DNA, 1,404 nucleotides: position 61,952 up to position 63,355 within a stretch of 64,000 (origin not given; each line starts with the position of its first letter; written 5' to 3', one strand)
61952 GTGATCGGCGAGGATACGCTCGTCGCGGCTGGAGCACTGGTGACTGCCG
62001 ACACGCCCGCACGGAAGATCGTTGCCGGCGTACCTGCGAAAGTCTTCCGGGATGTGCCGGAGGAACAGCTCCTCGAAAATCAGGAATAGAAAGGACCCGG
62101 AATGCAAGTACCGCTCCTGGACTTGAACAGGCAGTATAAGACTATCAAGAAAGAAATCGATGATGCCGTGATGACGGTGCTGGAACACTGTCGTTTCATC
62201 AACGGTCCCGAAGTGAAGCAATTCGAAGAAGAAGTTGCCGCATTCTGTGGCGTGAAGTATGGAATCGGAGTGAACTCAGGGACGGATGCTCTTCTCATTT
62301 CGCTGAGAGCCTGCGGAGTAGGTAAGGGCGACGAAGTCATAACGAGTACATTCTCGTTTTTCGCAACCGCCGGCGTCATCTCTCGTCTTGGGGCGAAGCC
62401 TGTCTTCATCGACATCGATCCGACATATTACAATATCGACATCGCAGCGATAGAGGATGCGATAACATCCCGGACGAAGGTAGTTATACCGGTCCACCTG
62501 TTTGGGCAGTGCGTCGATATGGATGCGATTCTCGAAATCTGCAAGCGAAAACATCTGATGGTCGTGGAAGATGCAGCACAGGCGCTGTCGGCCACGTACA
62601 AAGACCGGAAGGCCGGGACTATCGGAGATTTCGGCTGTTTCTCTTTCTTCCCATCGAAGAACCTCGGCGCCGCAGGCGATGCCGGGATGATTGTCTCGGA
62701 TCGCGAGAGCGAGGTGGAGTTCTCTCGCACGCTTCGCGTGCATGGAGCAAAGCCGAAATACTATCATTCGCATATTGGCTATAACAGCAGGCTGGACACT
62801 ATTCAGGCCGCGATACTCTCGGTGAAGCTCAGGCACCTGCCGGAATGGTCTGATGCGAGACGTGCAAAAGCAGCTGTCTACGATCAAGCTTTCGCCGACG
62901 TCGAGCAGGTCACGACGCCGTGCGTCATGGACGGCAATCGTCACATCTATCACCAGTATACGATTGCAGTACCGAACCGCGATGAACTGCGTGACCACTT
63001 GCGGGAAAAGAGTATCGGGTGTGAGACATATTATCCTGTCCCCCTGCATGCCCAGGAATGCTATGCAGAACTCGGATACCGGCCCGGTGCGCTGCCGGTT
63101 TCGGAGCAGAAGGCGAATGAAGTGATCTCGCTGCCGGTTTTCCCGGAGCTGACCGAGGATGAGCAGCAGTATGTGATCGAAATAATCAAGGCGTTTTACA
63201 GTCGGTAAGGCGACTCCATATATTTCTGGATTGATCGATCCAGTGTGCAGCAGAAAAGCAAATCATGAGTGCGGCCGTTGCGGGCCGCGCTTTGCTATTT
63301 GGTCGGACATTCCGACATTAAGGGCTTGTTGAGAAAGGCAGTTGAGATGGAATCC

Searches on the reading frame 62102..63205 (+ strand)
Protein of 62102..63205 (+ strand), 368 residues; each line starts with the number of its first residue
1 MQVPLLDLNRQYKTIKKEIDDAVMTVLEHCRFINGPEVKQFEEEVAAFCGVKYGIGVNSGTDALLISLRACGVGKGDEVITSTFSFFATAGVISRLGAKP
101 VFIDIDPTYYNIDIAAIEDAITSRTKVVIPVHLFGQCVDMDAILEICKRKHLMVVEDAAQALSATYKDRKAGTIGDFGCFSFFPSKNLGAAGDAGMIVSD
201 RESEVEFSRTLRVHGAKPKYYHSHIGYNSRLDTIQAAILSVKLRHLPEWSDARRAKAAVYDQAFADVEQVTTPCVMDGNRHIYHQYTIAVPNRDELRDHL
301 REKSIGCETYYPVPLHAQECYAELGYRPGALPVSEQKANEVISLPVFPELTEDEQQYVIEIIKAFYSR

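Call 47: search_protein_families(library=pfam, proteins=[window:62102-63205:+], max_evalue=0.001)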
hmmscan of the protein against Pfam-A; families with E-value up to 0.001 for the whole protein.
window:62102-63205:+ (368 aa): 5 families
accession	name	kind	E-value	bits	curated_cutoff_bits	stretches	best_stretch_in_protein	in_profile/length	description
PF01041.23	DegT_DnrJ_EryC1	-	8.1e-126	420.5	19.8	1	14-362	2-359/360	DegT/DnrJ/EryC1/StrS aminotransferase family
PF00266.25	Aminotran_5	-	7.1e-08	32.3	21.5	1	38-192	45-207/371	Aminotransferase class-V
PF01053.26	Cys_Met_Meta_PP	-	9e-08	31.5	27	1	30-159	47-175/381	Cys/Met metabolism PLP-dependent enzyme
PF01212.27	Beta_elim_lyase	-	1.7e-07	31.3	27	1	29-167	25-180/288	Beta-eliminating lyase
PF00155.27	Aminotran_1_2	-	2.4e-07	30.7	19.7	1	38-159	44-187/361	Aminotransferase class I and II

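Call 88: find_encoding_contigs(protein=window:62102-63205:+, flank=10000, max_places=2)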
Protein window:62102-63205:+ (368 aa): 6 contigs read that carry it; 2 places shown.
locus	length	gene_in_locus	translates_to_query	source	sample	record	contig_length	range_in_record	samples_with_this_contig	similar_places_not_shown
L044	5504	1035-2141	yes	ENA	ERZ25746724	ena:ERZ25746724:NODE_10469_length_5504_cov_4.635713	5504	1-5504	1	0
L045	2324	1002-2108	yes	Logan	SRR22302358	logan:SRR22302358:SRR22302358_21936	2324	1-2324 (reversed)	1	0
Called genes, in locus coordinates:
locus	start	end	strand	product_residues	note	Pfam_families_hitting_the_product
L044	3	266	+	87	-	?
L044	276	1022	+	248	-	PF00132:Hexapep, PF24894:Hexapep_GlmU (faint), PF25084:LbH_EIF2B (weak), PF25087:GMPPB_C (weak), PF00132:Hexapep (weak), PF25084:LbH_EIF2B, PF25087:GMPPB_C, PF00132:Hexapep (weak), +1 more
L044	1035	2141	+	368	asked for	PF00155:Aminotran_1_2 (weak), PF01053:Cys_Met_Meta_PP, PF00266:Aminotran_5, PF01041:DegT_DnrJ_EryC1, PF01212:Beta_elim_lyase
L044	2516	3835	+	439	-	PF13440:Polysacc_synt_3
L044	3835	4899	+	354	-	PF13439:Glyco_transf_4, PF13477:Glyco_trans_4_2, PF13579:Glyco_trans_4_4, PF20706:GT4-conflict, PF00534:Glycos_transf_1, PF13692:Glyco_trans_1_4, PF13524:Glyco_trans_1_2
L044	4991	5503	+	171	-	?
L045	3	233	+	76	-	?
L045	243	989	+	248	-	PF00132:Hexapep, PF25084:LbH_EIF2B, PF14602:Hexapep_2 (faint), PF25087:GMPPB_C (weak), PF00132:Hexapep (weak), PF25084:LbH_EIF2B (weak), PF25087:GMPPB_C, PF00132:Hexapep (weak)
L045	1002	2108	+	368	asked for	PF00155:Aminotran_1_2 (weak), PF01053:Cys_Met_Meta_PP, PF00266:Aminotran_5, PF01041:DegT_DnrJ_EryC1, PF01212:Beta_elim_lyase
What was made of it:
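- Tried and rejected: The look-up of the last window gene gave only short contigs with polysaccharide-synthesis genes (call 88).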
